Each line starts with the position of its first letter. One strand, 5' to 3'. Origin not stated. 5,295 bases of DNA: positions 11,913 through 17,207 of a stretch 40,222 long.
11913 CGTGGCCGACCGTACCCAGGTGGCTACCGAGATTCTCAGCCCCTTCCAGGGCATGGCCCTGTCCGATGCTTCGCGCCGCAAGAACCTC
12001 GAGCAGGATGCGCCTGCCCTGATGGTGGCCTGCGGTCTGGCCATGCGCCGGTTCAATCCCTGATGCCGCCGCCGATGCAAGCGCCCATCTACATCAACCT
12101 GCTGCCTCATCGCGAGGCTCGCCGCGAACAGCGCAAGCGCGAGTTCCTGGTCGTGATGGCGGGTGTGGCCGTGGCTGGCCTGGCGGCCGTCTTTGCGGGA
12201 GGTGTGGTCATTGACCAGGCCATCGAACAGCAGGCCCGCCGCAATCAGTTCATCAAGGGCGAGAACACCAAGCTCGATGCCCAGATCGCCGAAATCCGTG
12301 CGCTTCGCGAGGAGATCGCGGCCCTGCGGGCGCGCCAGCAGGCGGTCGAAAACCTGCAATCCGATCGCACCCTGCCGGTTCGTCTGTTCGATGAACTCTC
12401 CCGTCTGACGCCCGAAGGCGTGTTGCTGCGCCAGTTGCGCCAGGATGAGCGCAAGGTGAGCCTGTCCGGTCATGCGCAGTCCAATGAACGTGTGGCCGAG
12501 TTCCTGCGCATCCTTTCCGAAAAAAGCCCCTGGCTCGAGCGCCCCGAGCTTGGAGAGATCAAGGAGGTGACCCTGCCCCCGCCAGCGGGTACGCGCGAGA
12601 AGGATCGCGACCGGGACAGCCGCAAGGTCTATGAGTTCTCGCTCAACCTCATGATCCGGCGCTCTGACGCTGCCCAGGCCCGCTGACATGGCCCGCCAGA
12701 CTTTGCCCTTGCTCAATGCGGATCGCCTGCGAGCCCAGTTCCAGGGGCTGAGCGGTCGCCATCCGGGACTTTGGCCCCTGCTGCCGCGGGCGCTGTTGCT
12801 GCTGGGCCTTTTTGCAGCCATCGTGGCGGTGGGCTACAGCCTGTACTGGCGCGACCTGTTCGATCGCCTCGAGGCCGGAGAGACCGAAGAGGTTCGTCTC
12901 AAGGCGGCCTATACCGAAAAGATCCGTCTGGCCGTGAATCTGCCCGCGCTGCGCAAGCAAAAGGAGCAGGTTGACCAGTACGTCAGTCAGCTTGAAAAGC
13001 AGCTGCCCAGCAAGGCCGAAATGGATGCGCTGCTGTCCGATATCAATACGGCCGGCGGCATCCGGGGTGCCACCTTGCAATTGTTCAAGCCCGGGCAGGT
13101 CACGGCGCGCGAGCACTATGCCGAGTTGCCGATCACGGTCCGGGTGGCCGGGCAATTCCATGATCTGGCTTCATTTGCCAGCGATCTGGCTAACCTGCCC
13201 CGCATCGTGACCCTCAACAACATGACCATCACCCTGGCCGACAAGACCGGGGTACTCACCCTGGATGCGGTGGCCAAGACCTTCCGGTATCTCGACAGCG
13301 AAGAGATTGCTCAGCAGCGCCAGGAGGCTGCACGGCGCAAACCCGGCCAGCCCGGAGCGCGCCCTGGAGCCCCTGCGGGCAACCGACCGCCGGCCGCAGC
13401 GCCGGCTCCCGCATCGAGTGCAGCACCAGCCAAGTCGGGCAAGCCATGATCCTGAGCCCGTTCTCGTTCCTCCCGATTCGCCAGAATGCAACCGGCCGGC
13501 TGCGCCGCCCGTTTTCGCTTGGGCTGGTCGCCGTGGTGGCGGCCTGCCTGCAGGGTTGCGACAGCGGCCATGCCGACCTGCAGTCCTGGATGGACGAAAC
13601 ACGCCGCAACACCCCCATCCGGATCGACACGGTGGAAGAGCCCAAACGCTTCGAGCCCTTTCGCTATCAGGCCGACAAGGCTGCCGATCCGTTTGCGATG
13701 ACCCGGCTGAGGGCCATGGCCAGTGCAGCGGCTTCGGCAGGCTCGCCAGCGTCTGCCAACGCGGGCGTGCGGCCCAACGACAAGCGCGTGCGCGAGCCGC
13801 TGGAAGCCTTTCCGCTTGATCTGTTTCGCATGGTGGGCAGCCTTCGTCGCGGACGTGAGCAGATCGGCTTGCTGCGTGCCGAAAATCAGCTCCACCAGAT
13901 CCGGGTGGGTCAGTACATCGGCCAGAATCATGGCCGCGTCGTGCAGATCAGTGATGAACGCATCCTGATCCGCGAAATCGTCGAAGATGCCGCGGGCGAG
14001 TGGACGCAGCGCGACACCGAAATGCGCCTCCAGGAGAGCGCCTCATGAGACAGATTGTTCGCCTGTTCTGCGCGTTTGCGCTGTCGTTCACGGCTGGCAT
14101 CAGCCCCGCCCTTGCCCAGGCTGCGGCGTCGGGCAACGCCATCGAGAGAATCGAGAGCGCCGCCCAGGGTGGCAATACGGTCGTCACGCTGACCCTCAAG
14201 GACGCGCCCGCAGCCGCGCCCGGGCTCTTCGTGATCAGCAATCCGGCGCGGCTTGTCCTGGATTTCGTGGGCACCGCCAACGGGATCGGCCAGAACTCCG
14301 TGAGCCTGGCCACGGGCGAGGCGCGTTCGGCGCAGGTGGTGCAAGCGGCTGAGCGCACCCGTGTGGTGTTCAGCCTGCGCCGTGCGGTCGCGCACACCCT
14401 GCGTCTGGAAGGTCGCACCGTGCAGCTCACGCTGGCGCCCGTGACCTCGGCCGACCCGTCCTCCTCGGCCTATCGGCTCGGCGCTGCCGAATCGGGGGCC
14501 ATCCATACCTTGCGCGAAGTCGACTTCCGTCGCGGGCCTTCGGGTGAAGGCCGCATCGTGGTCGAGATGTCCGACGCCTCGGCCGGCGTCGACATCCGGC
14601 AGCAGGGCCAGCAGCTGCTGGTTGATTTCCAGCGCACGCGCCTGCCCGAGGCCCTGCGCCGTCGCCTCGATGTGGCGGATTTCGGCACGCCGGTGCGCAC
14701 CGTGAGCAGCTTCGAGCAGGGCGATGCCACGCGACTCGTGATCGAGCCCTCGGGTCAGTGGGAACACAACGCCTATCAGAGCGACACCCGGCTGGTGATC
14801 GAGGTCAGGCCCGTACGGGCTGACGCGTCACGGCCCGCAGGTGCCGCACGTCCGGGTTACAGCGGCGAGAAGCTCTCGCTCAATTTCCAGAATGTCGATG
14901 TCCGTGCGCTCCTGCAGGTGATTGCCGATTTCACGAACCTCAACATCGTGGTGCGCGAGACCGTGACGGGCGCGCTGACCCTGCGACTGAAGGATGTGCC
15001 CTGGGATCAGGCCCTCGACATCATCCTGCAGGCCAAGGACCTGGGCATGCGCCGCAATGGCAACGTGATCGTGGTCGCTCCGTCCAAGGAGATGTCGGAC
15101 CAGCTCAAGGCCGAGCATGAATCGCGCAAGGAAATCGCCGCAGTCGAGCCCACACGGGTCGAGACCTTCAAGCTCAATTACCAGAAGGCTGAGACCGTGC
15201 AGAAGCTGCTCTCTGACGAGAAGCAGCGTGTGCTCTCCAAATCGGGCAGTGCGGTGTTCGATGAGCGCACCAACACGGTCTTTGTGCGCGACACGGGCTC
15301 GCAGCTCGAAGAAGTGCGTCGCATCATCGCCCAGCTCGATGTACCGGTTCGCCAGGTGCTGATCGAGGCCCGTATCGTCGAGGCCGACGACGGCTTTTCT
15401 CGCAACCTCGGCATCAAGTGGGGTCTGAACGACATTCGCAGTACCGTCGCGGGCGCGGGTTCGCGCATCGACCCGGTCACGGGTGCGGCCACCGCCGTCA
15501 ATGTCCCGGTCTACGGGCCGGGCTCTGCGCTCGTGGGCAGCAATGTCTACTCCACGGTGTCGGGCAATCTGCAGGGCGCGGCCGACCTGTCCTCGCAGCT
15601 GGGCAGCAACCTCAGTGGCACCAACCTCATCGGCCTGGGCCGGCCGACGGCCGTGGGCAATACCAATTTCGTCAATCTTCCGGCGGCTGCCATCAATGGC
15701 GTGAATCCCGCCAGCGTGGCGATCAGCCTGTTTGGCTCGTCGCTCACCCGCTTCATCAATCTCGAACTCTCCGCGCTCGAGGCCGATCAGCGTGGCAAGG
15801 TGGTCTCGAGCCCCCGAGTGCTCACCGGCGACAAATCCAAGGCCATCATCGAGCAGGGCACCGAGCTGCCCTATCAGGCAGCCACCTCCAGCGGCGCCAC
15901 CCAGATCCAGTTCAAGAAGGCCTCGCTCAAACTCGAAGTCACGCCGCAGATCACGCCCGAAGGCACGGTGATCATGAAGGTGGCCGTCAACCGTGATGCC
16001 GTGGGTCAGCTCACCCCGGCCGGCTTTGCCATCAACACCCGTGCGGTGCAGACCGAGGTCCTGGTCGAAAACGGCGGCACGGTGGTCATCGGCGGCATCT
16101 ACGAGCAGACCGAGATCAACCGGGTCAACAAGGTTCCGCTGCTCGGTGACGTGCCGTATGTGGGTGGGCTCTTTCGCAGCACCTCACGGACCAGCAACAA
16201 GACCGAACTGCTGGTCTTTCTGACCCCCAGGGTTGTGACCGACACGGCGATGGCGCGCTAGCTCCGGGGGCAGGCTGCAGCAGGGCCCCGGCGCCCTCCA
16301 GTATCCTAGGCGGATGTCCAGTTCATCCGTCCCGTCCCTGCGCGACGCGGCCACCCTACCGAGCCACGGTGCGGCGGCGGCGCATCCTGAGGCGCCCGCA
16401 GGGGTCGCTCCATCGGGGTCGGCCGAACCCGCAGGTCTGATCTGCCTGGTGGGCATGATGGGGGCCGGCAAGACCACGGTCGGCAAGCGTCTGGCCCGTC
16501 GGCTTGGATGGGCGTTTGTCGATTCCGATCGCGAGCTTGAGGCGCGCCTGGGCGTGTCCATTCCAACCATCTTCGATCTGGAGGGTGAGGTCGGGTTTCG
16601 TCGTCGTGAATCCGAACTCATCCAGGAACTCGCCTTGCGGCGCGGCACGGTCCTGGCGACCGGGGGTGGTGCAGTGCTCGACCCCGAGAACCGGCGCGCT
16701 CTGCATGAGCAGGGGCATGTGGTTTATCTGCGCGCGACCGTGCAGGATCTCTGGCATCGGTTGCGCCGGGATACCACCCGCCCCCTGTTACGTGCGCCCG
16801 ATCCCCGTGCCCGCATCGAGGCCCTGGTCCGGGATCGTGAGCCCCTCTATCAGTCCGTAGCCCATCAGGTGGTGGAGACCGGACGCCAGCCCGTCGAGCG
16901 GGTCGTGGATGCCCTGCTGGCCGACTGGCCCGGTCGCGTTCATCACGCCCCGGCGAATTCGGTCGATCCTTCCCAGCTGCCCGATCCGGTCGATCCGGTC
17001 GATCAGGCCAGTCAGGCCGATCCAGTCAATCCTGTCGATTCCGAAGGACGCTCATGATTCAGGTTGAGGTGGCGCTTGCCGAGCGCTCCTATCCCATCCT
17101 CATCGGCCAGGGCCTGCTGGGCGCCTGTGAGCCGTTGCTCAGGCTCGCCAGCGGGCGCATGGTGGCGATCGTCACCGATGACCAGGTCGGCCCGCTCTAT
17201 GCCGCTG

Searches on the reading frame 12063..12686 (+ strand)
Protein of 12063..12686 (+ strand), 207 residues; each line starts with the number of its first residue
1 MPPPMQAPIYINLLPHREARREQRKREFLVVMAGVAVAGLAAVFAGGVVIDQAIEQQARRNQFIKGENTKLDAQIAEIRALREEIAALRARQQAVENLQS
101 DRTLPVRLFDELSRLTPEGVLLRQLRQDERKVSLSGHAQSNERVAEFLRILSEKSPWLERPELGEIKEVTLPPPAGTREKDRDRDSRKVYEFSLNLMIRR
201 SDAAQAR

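Call 8: search_protein_families(library=pfam, proteins=[window:12063-12686:+], max_evalue=0.001)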
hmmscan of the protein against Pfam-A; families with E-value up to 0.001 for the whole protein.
window:12063-12686:+ (207 aa): 1 family
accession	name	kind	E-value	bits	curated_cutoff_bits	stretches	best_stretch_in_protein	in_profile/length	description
PF05137.18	PilN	-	3e-20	72.5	22.8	1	107-196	1-76/78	Fimbrial assembly protein (PilN)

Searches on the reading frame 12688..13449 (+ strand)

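Call 8: search_protein_families(library=pfam, proteins=[window:12688-13449:+], max_evalue=0.001)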
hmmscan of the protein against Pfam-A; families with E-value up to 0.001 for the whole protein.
window:12688-13449:+ (253 aa): 1 family
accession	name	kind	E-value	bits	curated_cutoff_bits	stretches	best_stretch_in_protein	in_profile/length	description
PF04350.18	PilO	-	1.5e-43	148.9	22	1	61-203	1-145/145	Pilus assembly protein, PilO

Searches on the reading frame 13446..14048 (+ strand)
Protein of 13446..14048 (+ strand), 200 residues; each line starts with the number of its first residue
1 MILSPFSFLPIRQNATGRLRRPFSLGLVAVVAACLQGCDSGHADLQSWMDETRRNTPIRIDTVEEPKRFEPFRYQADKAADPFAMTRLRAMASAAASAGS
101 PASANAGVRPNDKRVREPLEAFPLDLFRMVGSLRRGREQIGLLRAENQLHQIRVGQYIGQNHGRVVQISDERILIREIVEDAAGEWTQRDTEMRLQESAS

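Call 8: search_protein_families(library=pfam, proteins=[window:13446-14048:+], max_evalue=0.001)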
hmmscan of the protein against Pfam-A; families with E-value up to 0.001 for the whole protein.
window:13446-14048:+ (200 aa): 1 family
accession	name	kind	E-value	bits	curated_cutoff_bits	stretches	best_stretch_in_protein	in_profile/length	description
PF04351.19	PilP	-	5.9e-43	146.7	25.6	1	44-195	1-146/146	Pilus assembly protein, PilP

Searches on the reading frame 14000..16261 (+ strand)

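Call 8: search_protein_families(library=pfam, proteins=[window:14000-16261:+], max_evalue=0.001)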
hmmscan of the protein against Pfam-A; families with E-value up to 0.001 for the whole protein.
window:14000-16261:+ (753 aa): 5 families
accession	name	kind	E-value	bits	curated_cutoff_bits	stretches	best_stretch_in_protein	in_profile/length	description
PF00263.26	Secretin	-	1.2e-47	162.1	27.5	1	592-746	1-168/169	Bacterial type II and III secretion system protein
PF11741.13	AMIN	-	1.5e-33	115.4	20.5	2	174-274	2-99/101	AMIN domain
PF03958.22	Secretin_N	-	2e-14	54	28.2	1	387-452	1-69/69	Bacterial type II/III secretion system short domain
PF07660.19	STN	-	3.6e-10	39.9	28.4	1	314-361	1-51/52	Secretin and TonB N terminus short domain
PF21305.2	type_II_gspD_N0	-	8.4e-07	29.2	27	1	294-343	1-51/71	GspD-like, N0 domain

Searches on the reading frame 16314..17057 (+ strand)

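Call 8: search_protein_families(library=pfam, proteins=[window:16314-17057:+], max_evalue=0.001)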
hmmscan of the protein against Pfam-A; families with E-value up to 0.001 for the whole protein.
window:16314-17057:+ (247 aa): 6 families
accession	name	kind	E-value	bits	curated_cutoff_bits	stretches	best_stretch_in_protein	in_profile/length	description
PF01202.28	SKI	-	3.6e-51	173.9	22.1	1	49-202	1-155/159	Shikimate kinase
PF13238.12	AAA_18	-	1.3e-08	35.8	29.4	1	43-155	1-113/128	AAA domain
PF13671.12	AAA_33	-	6.7e-08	33.4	27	1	42-86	1-45/143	AAA domain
PF01712.25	dNK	-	7e-05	23.1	27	0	43-69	1-27/203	Deoxynucleoside kinase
PF13189.12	Cytidylate_kin2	-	8.2e-05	23.3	28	1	43-72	2-31/176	Cytidylate kinase-like family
PF02367.23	TsaE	-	0.00078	19.8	26.6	0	38-66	19-47/128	Threonylcarbamoyl adenosine biosynthesis protein TsaE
